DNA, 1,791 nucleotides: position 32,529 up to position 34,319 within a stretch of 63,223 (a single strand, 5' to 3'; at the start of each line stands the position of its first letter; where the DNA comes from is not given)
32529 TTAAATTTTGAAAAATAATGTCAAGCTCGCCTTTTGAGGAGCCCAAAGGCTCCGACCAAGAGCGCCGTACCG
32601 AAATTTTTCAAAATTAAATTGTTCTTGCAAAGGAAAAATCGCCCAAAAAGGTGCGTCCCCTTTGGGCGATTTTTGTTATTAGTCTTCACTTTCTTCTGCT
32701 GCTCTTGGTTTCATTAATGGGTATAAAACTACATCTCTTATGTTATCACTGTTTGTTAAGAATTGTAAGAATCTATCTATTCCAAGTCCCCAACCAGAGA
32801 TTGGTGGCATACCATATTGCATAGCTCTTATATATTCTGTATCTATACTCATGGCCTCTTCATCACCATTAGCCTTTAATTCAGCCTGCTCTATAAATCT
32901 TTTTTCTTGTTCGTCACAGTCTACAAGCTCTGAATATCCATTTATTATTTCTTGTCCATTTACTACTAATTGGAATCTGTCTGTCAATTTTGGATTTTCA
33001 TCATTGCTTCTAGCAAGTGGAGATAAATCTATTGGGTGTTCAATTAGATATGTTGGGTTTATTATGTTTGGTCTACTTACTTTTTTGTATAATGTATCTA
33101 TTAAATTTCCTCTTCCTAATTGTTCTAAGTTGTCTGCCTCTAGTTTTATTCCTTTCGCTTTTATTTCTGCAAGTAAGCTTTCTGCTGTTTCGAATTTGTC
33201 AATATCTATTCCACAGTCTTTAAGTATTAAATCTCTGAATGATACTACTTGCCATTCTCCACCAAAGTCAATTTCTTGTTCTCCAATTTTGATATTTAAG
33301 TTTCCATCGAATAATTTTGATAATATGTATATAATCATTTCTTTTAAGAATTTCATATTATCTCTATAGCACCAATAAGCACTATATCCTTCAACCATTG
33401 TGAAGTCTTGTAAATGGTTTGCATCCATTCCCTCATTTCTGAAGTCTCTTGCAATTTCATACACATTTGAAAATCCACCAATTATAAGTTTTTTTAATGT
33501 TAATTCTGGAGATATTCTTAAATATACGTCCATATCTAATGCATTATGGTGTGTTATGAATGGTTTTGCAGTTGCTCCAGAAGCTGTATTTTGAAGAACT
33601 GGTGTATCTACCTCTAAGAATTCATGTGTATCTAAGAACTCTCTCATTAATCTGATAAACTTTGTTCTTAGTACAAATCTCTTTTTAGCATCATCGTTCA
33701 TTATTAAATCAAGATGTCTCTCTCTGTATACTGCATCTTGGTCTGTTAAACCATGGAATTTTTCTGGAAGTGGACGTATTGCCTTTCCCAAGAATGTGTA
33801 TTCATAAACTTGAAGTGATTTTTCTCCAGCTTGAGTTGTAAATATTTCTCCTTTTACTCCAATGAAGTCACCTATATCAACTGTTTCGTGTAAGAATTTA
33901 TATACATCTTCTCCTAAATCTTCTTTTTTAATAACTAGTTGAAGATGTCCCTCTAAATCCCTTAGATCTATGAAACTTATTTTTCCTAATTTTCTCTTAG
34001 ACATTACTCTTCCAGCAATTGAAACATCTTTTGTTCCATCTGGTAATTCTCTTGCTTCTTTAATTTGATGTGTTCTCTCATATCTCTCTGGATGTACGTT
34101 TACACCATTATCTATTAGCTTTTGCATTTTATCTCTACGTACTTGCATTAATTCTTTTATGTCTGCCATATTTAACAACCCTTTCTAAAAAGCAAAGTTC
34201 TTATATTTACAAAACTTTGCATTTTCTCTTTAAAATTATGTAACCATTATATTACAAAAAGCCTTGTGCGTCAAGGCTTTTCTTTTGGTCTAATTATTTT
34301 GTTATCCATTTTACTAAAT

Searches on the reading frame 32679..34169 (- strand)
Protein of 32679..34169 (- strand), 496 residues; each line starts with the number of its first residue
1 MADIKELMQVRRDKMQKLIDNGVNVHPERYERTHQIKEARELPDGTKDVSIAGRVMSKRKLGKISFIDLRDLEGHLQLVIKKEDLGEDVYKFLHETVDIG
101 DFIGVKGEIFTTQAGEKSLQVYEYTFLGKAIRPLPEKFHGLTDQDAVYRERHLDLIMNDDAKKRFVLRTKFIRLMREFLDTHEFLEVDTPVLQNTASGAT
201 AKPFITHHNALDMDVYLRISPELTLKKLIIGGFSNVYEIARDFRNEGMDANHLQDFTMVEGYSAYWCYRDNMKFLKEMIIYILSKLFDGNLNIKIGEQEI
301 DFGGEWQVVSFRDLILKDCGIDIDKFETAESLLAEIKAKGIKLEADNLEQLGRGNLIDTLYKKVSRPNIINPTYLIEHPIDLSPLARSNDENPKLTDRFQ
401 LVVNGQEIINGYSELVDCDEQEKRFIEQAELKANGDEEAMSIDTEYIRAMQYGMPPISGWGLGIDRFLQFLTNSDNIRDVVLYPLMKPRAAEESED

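Call 96: find_encoding_contigs(protein=window:32679-34169:-, flank=4500, max_places=10)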
Protein window:32679-34169:- (496 aa): 24 contigs read that carry it; 6 places shown.
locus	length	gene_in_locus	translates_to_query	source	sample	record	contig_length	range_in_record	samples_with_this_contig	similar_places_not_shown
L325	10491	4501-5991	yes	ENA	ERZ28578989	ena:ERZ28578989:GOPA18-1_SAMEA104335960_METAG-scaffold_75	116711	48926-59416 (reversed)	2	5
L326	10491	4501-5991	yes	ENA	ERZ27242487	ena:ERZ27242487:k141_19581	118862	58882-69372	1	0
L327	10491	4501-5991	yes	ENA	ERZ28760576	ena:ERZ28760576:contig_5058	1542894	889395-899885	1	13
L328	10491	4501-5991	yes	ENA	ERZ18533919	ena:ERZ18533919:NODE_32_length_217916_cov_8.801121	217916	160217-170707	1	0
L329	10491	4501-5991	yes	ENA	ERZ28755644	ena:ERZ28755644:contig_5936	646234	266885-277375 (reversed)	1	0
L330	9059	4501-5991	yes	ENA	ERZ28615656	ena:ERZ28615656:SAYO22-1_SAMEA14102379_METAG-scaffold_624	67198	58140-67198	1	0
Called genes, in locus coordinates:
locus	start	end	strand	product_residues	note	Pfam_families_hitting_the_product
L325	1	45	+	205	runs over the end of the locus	PF02223:Thymidylate_kin (faint)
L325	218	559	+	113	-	PF02082:Rrf2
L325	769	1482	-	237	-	PF00912:Transgly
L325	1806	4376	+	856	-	PF11897:DUF3417, PF00343:Phosphorylase, PF28476:GlgP_C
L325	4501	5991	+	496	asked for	PF01336:tRNA_anti-codon, PF00152:tRNA-synt_2, PF01409:tRNA-synt_2d (faint)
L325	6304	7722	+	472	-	PF00753:Lactamase_B, PF23023:Anti-Pycsar_Apyc1 (weak), PF10996:Beta-Casp, PF07521:RMMBL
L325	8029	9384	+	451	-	PF13638:PIN_4, PF02562:PhoH, PF13604:AAA_30 (faint), PF13245:AAA_19 (faint)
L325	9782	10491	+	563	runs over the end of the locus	PF01368:DHH, PF02272:DHHA1, PF17768:RecJ_OB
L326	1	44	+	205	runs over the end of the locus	PF02223:Thymidylate_kin (faint)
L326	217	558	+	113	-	PF02082:Rrf2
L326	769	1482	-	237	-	PF00912:Transgly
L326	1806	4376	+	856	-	PF11897:DUF3417, PF00343:Phosphorylase, PF28476:GlgP_C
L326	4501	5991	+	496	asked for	PF01336:tRNA_anti-codon, PF00152:tRNA-synt_2, PF01409:tRNA-synt_2d (faint)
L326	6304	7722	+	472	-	PF00753:Lactamase_B, PF23023:Anti-Pycsar_Apyc1 (weak), PF10996:Beta-Casp, PF07521:RMMBL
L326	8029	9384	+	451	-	PF13638:PIN_4, PF02562:PhoH, PF13604:AAA_30 (weak), PF13245:AAA_19 (faint)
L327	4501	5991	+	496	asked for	PF01336:tRNA_anti-codon, PF00152:tRNA-synt_2, PF01409:tRNA-synt_2d (faint)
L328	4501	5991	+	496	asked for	PF01336:tRNA_anti-codon, PF00152:tRNA-synt_2, PF01409:tRNA-synt_2d (faint)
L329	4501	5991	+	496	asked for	PF01336:tRNA_anti-codon, PF00152:tRNA-synt_2, PF01409:tRNA-synt_2d (faint)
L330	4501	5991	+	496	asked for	PF01336:tRNA_anti-codon, PF00152:tRNA-synt_2, PF01409:tRNA-synt_2d (faint)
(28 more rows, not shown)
